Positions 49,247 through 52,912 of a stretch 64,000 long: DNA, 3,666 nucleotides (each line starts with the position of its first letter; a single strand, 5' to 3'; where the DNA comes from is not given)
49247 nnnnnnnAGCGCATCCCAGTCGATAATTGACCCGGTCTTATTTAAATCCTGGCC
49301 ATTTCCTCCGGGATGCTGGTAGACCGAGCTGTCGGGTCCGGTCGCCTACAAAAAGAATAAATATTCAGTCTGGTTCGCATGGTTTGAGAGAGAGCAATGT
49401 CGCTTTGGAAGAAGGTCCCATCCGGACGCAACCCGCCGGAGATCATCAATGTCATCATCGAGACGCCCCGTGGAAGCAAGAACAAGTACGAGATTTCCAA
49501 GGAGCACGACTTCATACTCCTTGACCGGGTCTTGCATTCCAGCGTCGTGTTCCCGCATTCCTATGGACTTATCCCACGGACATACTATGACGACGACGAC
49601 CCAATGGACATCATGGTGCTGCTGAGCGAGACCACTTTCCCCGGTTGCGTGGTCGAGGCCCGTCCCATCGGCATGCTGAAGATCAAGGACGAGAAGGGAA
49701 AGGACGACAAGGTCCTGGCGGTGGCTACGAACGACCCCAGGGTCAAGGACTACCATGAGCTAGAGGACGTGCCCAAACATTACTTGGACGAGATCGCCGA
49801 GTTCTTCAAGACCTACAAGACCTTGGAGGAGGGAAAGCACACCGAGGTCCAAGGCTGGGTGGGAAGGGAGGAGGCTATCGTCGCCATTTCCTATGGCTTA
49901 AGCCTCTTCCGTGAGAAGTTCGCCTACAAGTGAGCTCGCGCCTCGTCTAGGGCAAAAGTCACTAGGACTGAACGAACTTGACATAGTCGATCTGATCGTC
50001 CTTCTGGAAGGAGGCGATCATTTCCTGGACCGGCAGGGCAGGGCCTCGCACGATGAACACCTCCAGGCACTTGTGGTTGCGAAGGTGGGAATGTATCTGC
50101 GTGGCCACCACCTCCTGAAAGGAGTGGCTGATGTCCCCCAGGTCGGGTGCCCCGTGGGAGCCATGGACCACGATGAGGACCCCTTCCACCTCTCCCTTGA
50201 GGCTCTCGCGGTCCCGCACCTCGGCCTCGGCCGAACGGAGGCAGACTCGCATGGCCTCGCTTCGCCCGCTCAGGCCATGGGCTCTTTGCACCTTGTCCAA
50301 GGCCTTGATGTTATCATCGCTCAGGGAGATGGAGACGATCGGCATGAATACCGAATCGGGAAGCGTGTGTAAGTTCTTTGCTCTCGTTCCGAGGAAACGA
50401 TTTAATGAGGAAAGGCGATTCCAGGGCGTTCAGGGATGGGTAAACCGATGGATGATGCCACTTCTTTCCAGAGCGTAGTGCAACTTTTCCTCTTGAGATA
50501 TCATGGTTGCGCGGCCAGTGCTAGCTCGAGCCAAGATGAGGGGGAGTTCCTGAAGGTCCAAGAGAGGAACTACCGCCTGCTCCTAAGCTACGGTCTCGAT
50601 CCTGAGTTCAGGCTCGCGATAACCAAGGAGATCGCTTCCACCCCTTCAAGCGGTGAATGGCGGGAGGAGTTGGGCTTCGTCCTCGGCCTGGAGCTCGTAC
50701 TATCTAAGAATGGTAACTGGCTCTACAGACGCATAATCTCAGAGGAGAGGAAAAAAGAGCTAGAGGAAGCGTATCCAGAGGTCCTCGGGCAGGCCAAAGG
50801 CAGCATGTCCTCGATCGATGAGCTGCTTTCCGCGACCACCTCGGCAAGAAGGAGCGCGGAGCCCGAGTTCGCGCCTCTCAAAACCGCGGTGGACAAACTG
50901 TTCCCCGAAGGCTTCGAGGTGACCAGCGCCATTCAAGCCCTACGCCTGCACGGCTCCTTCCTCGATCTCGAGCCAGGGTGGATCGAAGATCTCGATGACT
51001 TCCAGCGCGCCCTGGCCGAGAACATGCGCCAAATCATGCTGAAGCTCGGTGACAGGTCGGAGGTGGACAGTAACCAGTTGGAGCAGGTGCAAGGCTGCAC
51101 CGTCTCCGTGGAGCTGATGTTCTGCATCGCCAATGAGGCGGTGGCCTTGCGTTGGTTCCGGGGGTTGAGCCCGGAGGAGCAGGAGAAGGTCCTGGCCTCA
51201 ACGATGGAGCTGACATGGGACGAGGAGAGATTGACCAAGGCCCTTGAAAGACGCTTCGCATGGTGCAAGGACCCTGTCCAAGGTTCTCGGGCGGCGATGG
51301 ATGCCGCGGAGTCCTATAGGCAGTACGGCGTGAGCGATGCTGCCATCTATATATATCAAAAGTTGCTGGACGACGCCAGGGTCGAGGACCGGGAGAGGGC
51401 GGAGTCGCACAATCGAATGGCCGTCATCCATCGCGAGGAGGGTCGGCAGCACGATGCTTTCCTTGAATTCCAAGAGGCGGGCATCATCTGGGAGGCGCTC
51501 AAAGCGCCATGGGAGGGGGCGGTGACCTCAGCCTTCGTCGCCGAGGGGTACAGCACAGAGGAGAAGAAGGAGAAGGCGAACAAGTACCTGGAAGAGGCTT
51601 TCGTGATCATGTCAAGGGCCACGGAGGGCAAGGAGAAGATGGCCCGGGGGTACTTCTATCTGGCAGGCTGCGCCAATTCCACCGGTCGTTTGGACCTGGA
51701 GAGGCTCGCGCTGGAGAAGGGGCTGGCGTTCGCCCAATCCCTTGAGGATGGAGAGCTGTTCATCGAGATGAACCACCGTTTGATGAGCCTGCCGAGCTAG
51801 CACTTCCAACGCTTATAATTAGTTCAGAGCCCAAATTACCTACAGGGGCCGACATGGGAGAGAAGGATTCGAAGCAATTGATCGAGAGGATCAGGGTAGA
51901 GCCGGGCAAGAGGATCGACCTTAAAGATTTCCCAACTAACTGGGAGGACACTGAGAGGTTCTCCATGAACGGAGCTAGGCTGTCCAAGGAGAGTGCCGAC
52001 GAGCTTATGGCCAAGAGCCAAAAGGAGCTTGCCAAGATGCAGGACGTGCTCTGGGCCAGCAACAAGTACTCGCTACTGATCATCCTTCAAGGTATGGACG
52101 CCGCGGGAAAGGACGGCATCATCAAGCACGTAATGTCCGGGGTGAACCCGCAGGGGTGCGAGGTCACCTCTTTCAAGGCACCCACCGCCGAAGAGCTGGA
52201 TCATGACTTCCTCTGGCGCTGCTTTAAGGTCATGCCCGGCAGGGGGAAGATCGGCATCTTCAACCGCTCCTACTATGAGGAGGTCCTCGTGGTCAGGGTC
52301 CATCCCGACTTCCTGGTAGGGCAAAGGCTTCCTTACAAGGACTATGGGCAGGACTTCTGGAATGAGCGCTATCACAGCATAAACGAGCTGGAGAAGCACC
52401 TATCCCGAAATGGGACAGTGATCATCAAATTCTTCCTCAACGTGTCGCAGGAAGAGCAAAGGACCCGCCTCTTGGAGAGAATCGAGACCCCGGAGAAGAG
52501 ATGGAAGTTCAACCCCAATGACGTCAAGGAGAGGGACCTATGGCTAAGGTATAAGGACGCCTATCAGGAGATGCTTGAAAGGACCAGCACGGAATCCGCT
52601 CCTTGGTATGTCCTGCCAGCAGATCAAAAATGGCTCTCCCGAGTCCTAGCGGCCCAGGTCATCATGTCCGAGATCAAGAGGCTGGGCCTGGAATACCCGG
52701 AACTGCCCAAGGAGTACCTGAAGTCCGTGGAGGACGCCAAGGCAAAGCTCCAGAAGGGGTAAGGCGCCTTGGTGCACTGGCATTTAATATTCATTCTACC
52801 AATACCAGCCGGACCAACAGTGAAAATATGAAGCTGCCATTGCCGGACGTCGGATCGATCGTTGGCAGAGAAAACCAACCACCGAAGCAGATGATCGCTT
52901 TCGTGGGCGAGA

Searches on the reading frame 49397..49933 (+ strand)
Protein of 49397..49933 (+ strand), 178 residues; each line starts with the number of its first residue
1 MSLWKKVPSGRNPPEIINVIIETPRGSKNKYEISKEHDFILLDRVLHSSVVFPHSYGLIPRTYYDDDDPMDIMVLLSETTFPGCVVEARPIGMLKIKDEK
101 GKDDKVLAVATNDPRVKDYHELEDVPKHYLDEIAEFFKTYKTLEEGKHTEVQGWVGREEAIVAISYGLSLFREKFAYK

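Call 13: search_protein_families(library=pfam, proteins=[window:49397-49933:+], max_evalue=0.00001)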
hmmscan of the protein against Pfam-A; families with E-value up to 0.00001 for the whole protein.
window:49397-49933:+ (178 aa): 1 family
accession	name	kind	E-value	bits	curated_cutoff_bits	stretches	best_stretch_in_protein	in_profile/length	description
PF00719.24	Pyrophosphatase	-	1.4e-54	184.5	23.5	1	19-165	1-146/153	Inorganic pyrophosphatase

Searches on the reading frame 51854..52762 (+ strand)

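Call 50: search_protein_families(library=pfam, proteins=[window:51854-52762:+], max_evalue=0.000001)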
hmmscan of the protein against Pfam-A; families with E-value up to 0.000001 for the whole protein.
window:51854-52762:+ (302 aa): 1 family
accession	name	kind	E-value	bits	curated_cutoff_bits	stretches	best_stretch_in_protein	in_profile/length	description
PF03976.20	PPK2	-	7.6e-71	238.7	22.3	1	43-275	2-222/229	Polyphosphate kinase 2 (PPK2)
